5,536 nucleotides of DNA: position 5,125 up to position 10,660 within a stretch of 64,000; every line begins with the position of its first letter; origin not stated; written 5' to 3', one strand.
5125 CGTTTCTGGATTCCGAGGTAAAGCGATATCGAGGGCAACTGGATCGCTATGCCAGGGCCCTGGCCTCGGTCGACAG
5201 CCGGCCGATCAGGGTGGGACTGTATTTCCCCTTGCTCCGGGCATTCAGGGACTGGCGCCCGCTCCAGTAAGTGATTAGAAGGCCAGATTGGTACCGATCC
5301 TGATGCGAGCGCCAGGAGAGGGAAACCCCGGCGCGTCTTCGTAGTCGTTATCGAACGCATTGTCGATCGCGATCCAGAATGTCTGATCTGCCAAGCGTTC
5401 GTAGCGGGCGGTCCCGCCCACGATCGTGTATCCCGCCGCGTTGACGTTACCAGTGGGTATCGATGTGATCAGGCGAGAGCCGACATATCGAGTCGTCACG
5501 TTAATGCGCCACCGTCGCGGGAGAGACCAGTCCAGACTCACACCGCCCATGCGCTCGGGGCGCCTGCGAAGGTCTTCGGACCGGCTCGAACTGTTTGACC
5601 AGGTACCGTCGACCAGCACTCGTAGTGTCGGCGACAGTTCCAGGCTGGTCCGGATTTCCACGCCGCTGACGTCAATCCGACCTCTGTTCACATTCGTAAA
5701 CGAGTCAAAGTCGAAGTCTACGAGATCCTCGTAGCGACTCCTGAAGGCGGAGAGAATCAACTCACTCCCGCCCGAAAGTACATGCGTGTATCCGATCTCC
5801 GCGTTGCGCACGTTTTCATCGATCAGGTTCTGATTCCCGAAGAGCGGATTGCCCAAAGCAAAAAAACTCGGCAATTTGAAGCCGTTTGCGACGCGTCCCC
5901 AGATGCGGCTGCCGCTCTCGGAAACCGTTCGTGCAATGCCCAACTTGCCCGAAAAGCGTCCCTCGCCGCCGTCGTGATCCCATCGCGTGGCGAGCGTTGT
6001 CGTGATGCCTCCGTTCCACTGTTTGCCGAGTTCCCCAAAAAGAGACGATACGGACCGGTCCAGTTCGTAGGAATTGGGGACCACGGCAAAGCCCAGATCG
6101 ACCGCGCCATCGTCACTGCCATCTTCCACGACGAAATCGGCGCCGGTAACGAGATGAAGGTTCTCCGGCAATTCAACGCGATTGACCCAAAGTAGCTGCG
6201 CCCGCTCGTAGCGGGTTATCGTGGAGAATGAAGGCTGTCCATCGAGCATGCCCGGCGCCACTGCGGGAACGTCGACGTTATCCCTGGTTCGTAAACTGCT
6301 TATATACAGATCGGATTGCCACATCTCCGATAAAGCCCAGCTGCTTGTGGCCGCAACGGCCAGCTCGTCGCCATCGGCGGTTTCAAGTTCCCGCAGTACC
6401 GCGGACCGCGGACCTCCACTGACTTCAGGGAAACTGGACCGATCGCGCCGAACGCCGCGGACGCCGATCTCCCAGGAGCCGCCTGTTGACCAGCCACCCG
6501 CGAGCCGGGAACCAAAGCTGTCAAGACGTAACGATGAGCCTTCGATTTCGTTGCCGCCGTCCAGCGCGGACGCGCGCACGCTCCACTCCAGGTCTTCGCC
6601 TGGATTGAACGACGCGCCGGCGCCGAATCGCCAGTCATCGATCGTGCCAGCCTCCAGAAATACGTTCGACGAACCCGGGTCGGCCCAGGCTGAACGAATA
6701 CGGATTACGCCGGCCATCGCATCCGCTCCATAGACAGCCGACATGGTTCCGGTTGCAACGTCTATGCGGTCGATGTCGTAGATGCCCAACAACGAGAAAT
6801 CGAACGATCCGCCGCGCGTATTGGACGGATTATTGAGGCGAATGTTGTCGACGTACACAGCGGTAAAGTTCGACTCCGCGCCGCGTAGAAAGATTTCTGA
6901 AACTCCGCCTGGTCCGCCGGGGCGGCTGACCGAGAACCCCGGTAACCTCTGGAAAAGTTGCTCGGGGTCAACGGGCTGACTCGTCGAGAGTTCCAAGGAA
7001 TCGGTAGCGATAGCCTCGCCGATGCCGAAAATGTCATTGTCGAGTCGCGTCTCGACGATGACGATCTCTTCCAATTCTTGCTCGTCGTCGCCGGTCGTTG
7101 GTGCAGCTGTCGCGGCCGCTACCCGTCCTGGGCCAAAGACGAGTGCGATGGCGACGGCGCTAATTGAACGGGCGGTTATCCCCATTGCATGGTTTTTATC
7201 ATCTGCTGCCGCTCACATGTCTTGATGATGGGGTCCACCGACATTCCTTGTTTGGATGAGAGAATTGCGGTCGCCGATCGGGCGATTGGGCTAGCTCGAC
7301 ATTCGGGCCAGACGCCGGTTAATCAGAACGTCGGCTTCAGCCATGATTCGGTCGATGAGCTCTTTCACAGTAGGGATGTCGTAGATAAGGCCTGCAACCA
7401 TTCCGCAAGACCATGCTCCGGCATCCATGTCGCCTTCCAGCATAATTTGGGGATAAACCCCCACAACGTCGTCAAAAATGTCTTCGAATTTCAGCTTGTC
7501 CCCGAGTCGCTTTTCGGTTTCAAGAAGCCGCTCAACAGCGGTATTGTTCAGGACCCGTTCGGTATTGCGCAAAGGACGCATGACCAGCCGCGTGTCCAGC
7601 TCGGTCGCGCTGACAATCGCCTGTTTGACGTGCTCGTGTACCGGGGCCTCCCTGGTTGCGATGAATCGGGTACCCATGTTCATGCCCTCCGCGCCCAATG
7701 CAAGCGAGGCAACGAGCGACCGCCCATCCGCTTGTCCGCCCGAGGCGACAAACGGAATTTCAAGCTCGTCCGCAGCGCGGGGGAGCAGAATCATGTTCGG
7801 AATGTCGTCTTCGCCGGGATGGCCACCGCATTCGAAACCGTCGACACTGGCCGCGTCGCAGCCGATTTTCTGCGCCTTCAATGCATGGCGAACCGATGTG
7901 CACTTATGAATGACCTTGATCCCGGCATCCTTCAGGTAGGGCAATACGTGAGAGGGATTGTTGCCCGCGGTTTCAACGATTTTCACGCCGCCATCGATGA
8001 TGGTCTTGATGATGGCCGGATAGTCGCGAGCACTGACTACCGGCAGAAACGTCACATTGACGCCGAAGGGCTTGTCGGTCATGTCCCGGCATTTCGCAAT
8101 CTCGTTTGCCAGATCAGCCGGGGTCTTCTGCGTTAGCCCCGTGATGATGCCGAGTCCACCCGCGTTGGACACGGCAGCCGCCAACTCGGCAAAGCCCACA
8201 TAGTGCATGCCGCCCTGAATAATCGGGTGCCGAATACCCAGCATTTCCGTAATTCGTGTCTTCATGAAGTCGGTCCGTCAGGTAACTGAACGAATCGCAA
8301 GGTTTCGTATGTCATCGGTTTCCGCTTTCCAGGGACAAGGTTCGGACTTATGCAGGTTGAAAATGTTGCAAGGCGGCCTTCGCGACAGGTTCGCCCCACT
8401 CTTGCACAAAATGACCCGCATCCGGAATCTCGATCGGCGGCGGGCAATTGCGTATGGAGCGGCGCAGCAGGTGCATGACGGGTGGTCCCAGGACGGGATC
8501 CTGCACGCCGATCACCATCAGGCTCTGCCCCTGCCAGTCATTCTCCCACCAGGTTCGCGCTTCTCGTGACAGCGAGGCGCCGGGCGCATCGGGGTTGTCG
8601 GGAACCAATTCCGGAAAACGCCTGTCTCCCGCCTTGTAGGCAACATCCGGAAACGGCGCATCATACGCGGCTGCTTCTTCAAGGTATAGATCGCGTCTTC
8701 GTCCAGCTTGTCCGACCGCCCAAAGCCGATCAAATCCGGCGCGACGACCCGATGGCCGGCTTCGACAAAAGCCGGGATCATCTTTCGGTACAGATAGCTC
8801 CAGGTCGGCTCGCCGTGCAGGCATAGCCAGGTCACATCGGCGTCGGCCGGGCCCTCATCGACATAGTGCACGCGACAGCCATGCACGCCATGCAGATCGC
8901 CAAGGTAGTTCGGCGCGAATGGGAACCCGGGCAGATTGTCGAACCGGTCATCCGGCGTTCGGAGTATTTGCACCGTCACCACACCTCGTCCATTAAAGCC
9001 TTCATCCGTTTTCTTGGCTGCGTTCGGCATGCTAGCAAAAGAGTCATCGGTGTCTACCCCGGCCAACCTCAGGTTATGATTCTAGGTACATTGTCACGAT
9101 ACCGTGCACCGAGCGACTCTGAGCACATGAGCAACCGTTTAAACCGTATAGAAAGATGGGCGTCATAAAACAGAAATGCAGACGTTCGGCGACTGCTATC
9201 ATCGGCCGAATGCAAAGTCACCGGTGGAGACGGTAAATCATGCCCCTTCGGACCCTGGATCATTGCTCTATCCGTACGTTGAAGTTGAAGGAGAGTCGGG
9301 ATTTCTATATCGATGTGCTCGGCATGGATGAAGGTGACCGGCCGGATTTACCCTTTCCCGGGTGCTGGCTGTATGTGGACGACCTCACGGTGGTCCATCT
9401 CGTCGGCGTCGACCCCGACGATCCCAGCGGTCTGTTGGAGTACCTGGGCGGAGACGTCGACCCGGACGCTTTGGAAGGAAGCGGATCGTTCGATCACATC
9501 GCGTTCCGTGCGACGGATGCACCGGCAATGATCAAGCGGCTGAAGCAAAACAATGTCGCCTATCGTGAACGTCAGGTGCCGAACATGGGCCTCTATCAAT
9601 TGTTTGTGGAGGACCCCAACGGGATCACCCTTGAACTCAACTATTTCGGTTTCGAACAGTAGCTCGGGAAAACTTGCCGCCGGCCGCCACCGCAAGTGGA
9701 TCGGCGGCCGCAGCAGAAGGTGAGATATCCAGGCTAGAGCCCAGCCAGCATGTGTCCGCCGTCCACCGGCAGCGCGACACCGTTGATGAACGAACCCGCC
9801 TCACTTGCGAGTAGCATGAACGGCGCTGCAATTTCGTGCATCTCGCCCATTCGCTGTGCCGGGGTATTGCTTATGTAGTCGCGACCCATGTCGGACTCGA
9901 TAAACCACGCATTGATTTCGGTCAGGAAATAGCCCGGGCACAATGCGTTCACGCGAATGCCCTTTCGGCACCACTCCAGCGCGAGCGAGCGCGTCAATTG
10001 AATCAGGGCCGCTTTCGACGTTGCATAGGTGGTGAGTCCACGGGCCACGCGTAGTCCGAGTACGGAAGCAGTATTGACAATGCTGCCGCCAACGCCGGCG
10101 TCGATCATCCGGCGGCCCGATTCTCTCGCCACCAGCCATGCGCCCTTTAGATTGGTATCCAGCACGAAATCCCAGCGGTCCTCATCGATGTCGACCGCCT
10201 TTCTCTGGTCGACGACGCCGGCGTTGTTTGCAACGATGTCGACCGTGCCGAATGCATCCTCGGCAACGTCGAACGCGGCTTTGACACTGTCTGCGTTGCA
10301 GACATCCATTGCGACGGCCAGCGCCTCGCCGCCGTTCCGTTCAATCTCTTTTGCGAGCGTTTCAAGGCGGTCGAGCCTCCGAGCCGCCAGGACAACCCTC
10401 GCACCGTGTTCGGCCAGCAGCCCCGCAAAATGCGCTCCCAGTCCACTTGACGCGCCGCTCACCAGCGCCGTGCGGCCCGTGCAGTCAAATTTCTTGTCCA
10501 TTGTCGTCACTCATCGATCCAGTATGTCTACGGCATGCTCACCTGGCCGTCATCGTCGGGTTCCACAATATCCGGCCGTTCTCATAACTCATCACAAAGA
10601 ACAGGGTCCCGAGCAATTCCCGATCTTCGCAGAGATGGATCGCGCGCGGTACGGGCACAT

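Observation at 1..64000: Window-wide excess of deletion-type pseudogenes: signature of ongoing genome reduction (or of a problematic assembly)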

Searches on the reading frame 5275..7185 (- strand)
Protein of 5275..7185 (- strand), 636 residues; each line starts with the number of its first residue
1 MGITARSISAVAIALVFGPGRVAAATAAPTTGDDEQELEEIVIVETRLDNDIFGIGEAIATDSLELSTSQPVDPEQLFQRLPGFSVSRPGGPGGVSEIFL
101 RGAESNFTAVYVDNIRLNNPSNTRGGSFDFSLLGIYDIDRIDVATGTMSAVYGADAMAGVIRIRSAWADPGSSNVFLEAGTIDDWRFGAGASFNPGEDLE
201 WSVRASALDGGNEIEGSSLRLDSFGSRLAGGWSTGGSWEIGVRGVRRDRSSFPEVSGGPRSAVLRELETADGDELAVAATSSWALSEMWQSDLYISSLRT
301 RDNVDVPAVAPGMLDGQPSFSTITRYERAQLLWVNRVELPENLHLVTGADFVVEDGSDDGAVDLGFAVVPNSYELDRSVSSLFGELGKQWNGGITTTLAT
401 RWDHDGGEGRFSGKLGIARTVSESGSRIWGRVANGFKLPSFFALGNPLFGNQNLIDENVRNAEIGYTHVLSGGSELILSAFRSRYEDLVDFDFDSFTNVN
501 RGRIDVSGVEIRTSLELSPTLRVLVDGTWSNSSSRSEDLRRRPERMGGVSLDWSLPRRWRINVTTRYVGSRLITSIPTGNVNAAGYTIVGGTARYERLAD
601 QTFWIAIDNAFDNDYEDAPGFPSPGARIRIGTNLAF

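Call 8: find_encoding_contigs(protein=window:5275-7185:-, flank=10000, max_places=6)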
Protein window:5275-7185:- (636 aa): no gene with exactly this product is on record in the collection.

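Call 14: search_protein_families(library=pfam, proteins=[window:5275-7185:-], max_evalue=0.01)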
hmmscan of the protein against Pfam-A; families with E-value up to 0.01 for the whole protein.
window:5275-7185:- (636 aa): 1 family
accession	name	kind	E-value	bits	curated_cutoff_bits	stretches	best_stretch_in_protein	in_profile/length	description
PF07715.20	Plug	-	3e-18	66.7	23.9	1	65-160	16-107/107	TonB-dependent Receptor Plug Domain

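Call 67: search_protein_families(library=ncbifam, proteins=[window:5275-7185:-], max_evalue=0.001)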
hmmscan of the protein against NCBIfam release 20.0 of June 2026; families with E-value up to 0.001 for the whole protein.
window:5275-7185:- (636 aa): 18 families
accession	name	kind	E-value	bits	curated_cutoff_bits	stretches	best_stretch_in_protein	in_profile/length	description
TIGR01779.1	TonB-B12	equivalog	1.6e-46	159.1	599.7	1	36-627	26-605/614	TonB-dependent vitamin B12 receptor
NF007926.1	PRK10641.1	equivalog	1.7e-33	116.1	836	2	73-169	63-157/617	TonB-dependent vitamin B12 receptor BtuB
TIGR01785.1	TonB-hemin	subfamily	7.9e-18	64.2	316.85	2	405-625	408-666/677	TonB-dependent heme/hemoglobin receptor family protein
TIGR01786.1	TonB-hemlactrns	subfamily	2.6e-17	62.5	323.75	2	400-617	427-688/719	TonB-dependent hemoglobin/transferrin/lactoferrin family receptor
TIGR01783.1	TonB-siderophor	subfamily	7.1e-17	61.3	223.5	1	446-615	441-620/649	TonB-dependent siderophore receptor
NF010010.0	PRK13483.1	equivalog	9.4e-17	60.2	927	2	31-163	26-160/660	ligand-gated channel protein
NF007478.2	PRK10064.1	equivalog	1.1e-11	43.7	745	1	39-164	31-156/663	catecholate siderophore receptor CirA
NF010012.0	PRK13486.1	equivalog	3.7e-11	42.1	924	1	65-165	53-157/696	TonB-dependent receptor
NF010038.0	PRK13513.1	equivalog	8.2e-10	37.8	942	1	82-164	80-163/659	ligand-gated channel protein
NF010011.0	PRK13484.1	equivalog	5e-09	35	1197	1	94-165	84-158/682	IreA family TonB-dependent siderophore receptor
TIGR04056.1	OMP_RagA_SusC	subfamily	1.4e-08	33.6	368.25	1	33-164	73-202/981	SusC/RagA family TonB-linked outer membrane protein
NF049945.1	TonB_dep_FCYXU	equivalog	3.3e-08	32.6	825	1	96-164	96-165/697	TonB-dependent receptor, FCYXU motif-type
NF053590.1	TonB_dep_TOL0244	equivalog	1.4e-07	30.5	645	0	133-166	107-140/604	TOL_0244 family TonB-dependent receptor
NF049946.1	TonB_dep_CU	exception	1.1e-06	27.3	700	0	81-163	85-167/683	TonB-dependent receptor, CU motif-type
NF038079.1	TonB_sider_MxcH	equivalog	2.4e-06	25.9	925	1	57-195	134-269/792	TonB-dependent siderophore myxochelin receptor MxcH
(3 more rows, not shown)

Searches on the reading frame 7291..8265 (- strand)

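Call 14: search_protein_families(library=pfam, proteins=[window:7291-8265:-], max_evalue=0.01)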
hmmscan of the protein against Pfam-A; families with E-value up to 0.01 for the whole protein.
window:7291-8265:- (324 aa): 2 families
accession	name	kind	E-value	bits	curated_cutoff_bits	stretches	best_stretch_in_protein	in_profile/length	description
PF03060.21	NMO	-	2.6e-58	198.4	28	1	3-309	2-330/331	Nitronate monooxygenase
PF00478.31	IMPDH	-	2.9e-09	36.8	25.6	2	2-62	24-82/345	IMP dehydrogenase / GMP reductase domain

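Call 67: search_protein_families(library=ncbifam, proteins=[window:7291-8265:-], max_evalue=0.001)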
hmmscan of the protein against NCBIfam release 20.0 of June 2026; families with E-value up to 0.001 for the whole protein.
window:7291-8265:- (324 aa): 3 families
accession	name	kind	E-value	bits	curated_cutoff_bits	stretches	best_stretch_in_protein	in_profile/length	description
TIGR03151.1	enACPred_II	equivalog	2.4e-78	263.5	453.1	1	2-317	1-306/307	enoyl-[acyl-carrier-protein] reductase FabK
TIGR01302.1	IMP_dehydrog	equivalog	1.2e-08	34.3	481.5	1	2-120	24-139/450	IMP dehydrogenase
TIGR02151.1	IPP_isom_2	equivalog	0.00059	18.8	281.3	0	166-238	256-329/338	type 2 isopentenyl-diphosphate Delta-isomerase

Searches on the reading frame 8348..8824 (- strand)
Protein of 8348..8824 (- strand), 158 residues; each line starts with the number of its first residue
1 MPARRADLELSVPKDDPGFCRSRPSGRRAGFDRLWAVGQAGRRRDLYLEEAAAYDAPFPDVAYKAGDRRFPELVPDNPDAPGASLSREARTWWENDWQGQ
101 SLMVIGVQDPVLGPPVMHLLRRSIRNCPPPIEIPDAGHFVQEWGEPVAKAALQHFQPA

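Call 16: search_protein_families(library=pfam, proteins=[window:8348-8824:-], max_evalue=0.01)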
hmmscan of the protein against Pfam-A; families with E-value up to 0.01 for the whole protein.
window:8348-8824:- (158 aa): 1 family
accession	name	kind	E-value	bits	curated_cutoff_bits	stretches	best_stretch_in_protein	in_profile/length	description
PF00561.26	Abhydrolase_1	-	0.00076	19.6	25.8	1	39-144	135-244/245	alpha/beta hydrolase fold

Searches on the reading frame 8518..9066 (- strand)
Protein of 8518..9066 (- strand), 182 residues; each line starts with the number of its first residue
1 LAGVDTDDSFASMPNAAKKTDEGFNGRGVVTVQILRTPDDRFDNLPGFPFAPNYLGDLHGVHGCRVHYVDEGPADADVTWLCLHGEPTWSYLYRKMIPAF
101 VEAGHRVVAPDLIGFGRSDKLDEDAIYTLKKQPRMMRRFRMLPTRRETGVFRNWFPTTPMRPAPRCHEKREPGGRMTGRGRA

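Call 14: search_protein_families(library=pfam, proteins=[window:8518-9066:-], max_evalue=0.01)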
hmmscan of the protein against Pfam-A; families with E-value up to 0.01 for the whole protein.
window:8518-9066:- (182 aa): 2 families
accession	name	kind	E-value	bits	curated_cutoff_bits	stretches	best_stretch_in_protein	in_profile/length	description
PF00561.26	Abhydrolase_1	-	4.3e-10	40.1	25.8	1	81-139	4-62/245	alpha/beta hydrolase fold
PF12697.13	Abhydrolase_6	-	0.0022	19.1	26.3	1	81-124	2-47/217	Alpha/beta hydrolase family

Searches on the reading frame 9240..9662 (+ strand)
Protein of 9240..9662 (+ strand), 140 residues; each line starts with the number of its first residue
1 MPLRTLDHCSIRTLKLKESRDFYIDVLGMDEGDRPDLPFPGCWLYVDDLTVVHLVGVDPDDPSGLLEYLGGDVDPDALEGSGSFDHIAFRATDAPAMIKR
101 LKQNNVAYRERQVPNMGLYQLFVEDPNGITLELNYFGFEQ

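Call 14: search_protein_families(library=pfam, proteins=[window:9240-9662:+], max_evalue=0.01)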
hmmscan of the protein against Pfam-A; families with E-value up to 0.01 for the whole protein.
window:9240-9662:+ (140 aa): 2 families
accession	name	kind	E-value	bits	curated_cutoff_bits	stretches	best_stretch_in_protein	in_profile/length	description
PF00903.31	Glyoxalase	-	3.4e-10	40.8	20.6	1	6-133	2-121/121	Glyoxalase/Bleomycin resistance protein/Dioxygenase superfamily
PF13669.12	Glyoxalase_4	-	0.001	19.7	27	1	7-111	1-96/109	Glyoxalase/Bleomycin resistance protein/Dioxygenase superfamily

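Call 63: find_encoding_contigs(protein=window:9240-9662:+, flank=10000, max_places=6)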
Protein window:9240-9662:+ (140 aa): no gene with exactly this product is on record in the collection.

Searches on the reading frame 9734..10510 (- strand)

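Call 14: search_protein_families(library=pfam, proteins=[window:9734-10510:-], max_evalue=0.01)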
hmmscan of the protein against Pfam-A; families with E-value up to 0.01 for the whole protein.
window:9734-10510:- (258 aa): 5 families
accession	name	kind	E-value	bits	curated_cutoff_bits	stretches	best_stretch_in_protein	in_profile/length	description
PF13561.12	adh_short_C2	-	3e-57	194.4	27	1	19-252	1-234/236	Enoyl-(Acyl carrier protein) reductase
PF00106.31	adh_short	-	6.2e-52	176.4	26.6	1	14-201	2-188/195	short chain dehydrogenase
PF08659.16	KR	-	7.7e-16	59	22.6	1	14-169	2-156/180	KR domain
PF23441.1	SDR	-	0.0014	18.5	27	1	13-199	8-198/258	SDR-like rossmann domain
PF01370.27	Epimerase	-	0.0069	16.3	20.9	0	15-113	1-88/240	NAD dependent epimerase/dehydratase family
